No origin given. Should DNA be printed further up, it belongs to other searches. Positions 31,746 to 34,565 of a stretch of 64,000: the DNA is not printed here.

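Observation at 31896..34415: Membrane-anchored Clp-family chaperone with a dead first ATPase ring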

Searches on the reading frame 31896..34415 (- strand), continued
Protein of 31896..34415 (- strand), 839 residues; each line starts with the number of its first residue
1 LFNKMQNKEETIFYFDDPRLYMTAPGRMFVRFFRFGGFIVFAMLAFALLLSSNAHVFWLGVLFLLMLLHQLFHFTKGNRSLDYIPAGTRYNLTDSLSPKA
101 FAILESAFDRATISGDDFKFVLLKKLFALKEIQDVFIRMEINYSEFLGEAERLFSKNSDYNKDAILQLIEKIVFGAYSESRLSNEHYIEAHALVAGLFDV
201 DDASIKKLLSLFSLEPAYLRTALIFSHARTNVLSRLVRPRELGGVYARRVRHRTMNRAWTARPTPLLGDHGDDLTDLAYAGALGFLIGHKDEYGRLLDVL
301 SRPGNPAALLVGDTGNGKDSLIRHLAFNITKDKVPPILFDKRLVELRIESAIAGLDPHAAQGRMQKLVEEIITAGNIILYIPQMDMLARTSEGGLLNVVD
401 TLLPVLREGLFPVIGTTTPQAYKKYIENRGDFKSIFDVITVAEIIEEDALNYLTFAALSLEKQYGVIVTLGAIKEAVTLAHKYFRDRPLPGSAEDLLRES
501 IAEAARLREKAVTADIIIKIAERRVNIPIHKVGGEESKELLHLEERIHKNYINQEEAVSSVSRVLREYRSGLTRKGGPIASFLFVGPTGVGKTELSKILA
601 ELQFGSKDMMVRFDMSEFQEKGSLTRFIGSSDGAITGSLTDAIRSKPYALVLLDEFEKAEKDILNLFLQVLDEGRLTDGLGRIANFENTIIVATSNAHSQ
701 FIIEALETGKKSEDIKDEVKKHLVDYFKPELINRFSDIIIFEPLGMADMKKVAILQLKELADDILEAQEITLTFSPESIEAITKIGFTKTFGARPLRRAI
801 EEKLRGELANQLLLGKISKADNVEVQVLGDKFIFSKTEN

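Call 46: fold_search(model_id=the predicted structure, library=pdb)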
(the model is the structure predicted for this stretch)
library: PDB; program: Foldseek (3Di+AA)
matches with E <= 10: 1723; with E <= 0.001: 1161
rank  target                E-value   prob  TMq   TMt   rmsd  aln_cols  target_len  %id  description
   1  9a66_A                1.1e-52  1.00  0.59  0.61  20.6       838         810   28  Integrative model of CLPC-CLPP by crosslinking MS and deep learning (released 2024-09-18)
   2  9rai_d                2.0e-50  1.00  0.52  0.57  19.3       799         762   29  Structure of the S.aureus MecA/ClpC/ClpP degradation system (released 2025-09-10)
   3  9rai_b                3.2e-50  1.00  0.53  0.57  19.2       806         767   28  Structure of the S.aureus MecA/ClpC/ClpP degradation system (released 2025-09-10)
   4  9rai_c                5.7e-50  1.00  0.52  0.56  18.6       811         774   28  Structure of the S.aureus MecA/ClpC/ClpP degradation system (released 2025-09-10)
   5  9rai_e                9.8e-49  1.00  0.53  0.57  19.6       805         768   28  Structure of the S.aureus MecA/ClpC/ClpP degradation system (released 2025-09-10)
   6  9if4_D                2.5e-47  1.00  0.50  0.69   6.8       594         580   34  Structure of the Mycobacterium Tuberculosis ClpC1P1P2 complex bound to the activator Bz-Leu-Leu (released 2025-08-27)
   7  9gi1_c                3.9e-47  1.00  0.53  0.71   6.4       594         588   35  Structure of the S.aureus MecA/ClpC/ClpP degradation system (released 2025-08-20)
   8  9gi1_d                5.2e-47  1.00  0.53  0.72   6.5       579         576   35  Structure of the S.aureus MecA/ClpC/ClpP degradation system (released 2025-08-20)
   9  9gi1_b                8.5e-47  1.00  0.53  0.72   6.3       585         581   35  Structure of the S.aureus MecA/ClpC/ClpP degradation system (released 2025-08-20)
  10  9if4_C                1.1e-46  1.00  0.50  0.68   6.9       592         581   34  Structure of the Mycobacterium Tuberculosis ClpC1P1P2 complex bound to the activator Bz-Leu-Leu (released 2025-08-27)
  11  6qs6_A                1.8e-46  1.00  0.54  0.75   5.7       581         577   34  ClpB (DWB and K476C mutant) bound to casein in presence of ATPgammaS - state KC-1 (released 2019-07-03)
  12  8a8u_D                2.0e-46  1.00  0.51  0.70   6.7       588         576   34  Mycobacterium tuberculosis ClpC1 hexamer structure (released 2022-10-26)
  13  9jvp_C                4.9e-46  1.00  0.53  0.71   6.4       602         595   34  CryoEM structure of M. tuberculosis ClpC1P1P2 complex bound to bortezomib, conformation 3 (released 2025-03-19)
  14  8xon_P                1.4e-45  1.00  0.51  0.69   6.8       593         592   34  Cryo-EM structure of the ClpC1:ClpP1P2 degradation complex in Streptomyces hawaiiensis (released 2024-03-27)
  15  8xoo_O                2.2e-45  1.00  0.55  0.77   5.3       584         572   34  Cryo-EM structure of the ClpC1:ClpP1P2 degradation complex in Streptomyces hawaiiensis (released 2024-03-27)
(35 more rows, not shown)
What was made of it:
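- Closest known: ClpA. Same: ClpC is the top structural match (call 46).
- Foldseek top hits are ClpC, ClpC1, ClpB and ClpA (call 46). Foldseek top hits include ClpC-ClpP complexes (call 46).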
